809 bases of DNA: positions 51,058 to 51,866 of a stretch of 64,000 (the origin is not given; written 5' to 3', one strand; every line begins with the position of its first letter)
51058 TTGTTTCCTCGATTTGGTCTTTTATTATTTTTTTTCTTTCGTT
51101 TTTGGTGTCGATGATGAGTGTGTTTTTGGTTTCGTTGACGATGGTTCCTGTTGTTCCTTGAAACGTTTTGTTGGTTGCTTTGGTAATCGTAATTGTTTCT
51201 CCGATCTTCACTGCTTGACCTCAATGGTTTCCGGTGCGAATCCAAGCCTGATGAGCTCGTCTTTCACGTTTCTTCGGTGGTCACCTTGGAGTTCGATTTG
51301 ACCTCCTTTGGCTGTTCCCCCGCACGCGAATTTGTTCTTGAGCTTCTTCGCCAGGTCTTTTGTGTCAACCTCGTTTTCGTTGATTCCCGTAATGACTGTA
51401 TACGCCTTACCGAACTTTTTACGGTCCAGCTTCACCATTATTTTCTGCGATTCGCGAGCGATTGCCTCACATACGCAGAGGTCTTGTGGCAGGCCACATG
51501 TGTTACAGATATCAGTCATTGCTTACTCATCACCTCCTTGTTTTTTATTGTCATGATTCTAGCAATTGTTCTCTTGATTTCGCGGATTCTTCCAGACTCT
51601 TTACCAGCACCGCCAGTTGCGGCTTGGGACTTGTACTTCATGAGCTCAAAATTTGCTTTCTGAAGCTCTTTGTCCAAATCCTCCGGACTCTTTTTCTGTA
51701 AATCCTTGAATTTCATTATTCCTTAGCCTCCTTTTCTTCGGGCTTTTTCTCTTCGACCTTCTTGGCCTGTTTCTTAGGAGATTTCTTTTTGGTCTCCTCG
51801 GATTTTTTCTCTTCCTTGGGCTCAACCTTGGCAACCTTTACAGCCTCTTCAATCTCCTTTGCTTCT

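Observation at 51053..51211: Hidden mini-Rpp29 (RNase P protein) ORF wedged between SUI1 and uS17 with overlapping start and stop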

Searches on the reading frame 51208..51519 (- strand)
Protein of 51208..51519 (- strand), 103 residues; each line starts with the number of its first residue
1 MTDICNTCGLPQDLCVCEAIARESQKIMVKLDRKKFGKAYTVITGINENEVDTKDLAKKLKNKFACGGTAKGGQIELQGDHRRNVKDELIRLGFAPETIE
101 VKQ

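Call 6: search_protein_families(library=pfam, proteins=[window:51208-51519:-], max_evalue=10)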
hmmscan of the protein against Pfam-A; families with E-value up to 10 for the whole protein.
window:51208-51519:- (103 aa): 4 families
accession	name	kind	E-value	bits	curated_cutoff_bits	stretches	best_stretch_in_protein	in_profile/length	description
PF01253.27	SUI1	-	2.2e-21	76.5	25.5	1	24-94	2-76/77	Translation initiation factor SUI1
PF03942.20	DTW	-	0.009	16.2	33.7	1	3-29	2-31/195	DTW domain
PF05046.19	Img2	-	0.017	15.8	34.4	1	41-94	25-84/84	Mitochondrial large subunit ribosomal protein (Img2)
PF18736.6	pEK499_p136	-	0.072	13.3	26.6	1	31-68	62-98/152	HEPN pEK499 p136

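Call 7: search_protein_families(library=ncbifam, proteins=[window:51208-51519:-], max_evalue=10)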
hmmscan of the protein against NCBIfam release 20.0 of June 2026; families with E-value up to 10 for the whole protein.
window:51208-51519:- (103 aa): 8 families
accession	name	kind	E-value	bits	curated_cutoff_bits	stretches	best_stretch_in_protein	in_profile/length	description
NF002096.0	PRK00939.1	subfamily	1.1e-42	144.4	98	1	1-101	1-101/102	stress response translation initiation inhibitor YciH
TIGR01158.1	SUI1_rel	equivalog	1.1e-30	105.7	111.65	1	3-100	2-101/102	stress response translation initiation inhibitor YciH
NF005297.0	PRK06824.1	equivalog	1.3e-19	70.2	145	1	4-95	21-115/121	translation initiation factor Sui1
NF005669.0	PRK07451.1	equivalog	5.7e-14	52.4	122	1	24-95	38-110/116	translation initiation factor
NF006536.0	PRK09019.1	equivalog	8.8e-14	51.5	142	1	35-93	42-100/108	stress response translation initiation inhibitor YciH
TIGR01160.1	SUI1_MOF2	equivalog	8.6e-09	35.9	143.9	1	21-94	22-99/110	translation initiation factor SUI1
TIGR01159.1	DRP1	subfamily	3.4e-07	30.4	118.15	1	23-87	83-150/168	density-regulated protein DRP1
TIGR00269.1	TIGR00269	hypoth_equivalog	0.29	11.5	62.75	1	22-68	40-88/104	TIGR00269 family protein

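Call 10: find_encoding_contigs(protein=window:51208-51519:-, flank=10000, max_places=10)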
Protein window:51208-51519:- (103 aa): no gene with exactly this product is on record in the collection.

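Call 12: find_related_loci(query=window:51208-51519:-, collection=genome_contigs, flank=10000)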
Query window:51208-51519:- (103 aa) in genome_contigs; peptide patterns used: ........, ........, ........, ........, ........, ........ (x = any residue, [..] = any of these).
600 stretches matched a pattern (row limit reached: there are more); 354 encode a relative of the query (tblastn E <= 1e-3); the best 80 are kept; 80 distinct loci.
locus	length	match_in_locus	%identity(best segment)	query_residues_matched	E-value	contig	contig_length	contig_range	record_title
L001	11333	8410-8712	83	1-101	7e-54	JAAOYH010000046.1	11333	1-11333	Candidatus Woesearchaeota archaeon isolate DPANNHV_H2.bin.42 k83_1491573, whole genome shotgun sequence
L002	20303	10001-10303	82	1-101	4e-53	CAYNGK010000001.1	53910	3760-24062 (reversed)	MAG TPA_asm: uncultured Methanosarcinales archaeon isolate SRP342105_co1_174 genome assembly, contig: NODE_758_length_53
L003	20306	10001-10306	79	1-102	8e-53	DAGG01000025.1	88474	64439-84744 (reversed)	MAG TPA_asm: Candidatus Woesearchaeota archaeon UBA525 UBA525_contig_385, whole genome shotgun sequence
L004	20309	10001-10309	74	1-103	2e-49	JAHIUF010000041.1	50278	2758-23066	MAG: Nanoarchaeota archaeon isolate MM_PC_MetaG.mb.241 MM_PC_MetaG.mb.241_k141_922119, whole genome shotgun sequence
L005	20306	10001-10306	68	1-102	1e-46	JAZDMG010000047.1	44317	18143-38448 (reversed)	MAG: archaeon isolate MEGAHIT-group-0.639 k141_13755727, whole genome shotgun sequence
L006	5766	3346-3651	69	1-102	1e-46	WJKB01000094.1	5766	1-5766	MAG: Candidatus Woesearchaeota archaeon isolate Bin_568 k141_3329492, whole genome shotgun sequence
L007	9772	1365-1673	68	1-103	2e-45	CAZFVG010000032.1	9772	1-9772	MAG TPA_asm: uncultured Methanosarcinales archaeon isolate binchicken_co54_27 genome assembly, contig: NODE_12646_length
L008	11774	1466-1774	65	1-103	2e-44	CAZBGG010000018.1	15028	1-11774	MAG TPA_asm: uncultured Methanosarcinales archaeon isolate binchicken_co32_266 genome assembly, contig: NODE_6452_length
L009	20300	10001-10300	65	1-100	1e-44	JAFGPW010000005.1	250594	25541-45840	MAG: Candidatus Woesearchaeota archaeon isolate Zod_Metabat.712 k87_4201684, whole genome shotgun sequence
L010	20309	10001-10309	73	1-103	2e-44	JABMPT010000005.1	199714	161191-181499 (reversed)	MAG: Candidatus Woesearchaeota archaeon isolate bin.69 k141_3931956, whole genome shotgun sequence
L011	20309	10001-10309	64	1-103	4e-44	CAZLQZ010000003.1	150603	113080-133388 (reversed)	MAG TPA_asm: uncultured Methanosarcinales archaeon isolate binchicken_co47_193 genome assembly, contig: NODE_39_length_1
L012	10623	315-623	74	1-103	5e-44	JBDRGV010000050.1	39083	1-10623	MAG: archaeon isolate MEGAHIT-group-1.460 k141_432513, whole genome shotgun sequence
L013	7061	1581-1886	65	1-102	2e-43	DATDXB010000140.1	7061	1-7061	MAG TPA_asm: Candidatus Nanoarchaeia archaeon isolate SMAG_U8127 k141_1595787, whole genome shotgun sequence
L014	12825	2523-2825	68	1-102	3e-43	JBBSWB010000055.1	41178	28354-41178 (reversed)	MAG: Nanoarchaeota archaeon isolate H41-bin204_1 H41_bin204_1_000000000055, whole genome shotgun sequence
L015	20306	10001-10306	68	1-102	3e-43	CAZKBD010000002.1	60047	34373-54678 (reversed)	MAG TPA_asm: uncultured Methanosarcinales archaeon isolate SRP062349_co5_67 genome assembly, contig: NODE_84_length_6004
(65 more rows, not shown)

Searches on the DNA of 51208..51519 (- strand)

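Call 44: search_rna_families(sources=[L001, L002, L003, L081, L088, L004, L010, L016], threshold=gathering)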
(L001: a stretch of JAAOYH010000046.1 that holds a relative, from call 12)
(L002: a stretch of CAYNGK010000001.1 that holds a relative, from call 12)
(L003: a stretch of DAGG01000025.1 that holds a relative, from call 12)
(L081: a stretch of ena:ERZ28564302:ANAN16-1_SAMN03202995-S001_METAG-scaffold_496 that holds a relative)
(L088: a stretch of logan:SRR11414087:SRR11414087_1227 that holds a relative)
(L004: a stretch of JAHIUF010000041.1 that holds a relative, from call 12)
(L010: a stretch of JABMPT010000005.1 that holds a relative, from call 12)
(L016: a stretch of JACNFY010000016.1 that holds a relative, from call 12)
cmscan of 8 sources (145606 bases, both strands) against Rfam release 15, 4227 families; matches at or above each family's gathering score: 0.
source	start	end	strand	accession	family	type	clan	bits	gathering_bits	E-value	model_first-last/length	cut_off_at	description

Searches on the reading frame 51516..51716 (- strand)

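Call 6: search_protein_families(library=pfam, proteins=[window:51516-51716:-], max_evalue=10)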
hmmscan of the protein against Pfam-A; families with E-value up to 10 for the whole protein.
window:51516-51716:- (66 aa): 3 families
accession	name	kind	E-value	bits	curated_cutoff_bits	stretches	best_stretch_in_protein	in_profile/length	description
PF00831.28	Ribosomal_L29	-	5.5e-15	55.5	24.5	1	4-59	1-55/57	Ribosomal L29 protein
PF02952.23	Fucose_iso_C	-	0.071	13.2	29.3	1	11-60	15-63/143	L-fucose isomerase, C-terminal domain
PF06984.18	MRP-L47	-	0.11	13.1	27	1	3-57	25-83/87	Mitochondrial 39-S ribosomal protein L47 (MRP-L47)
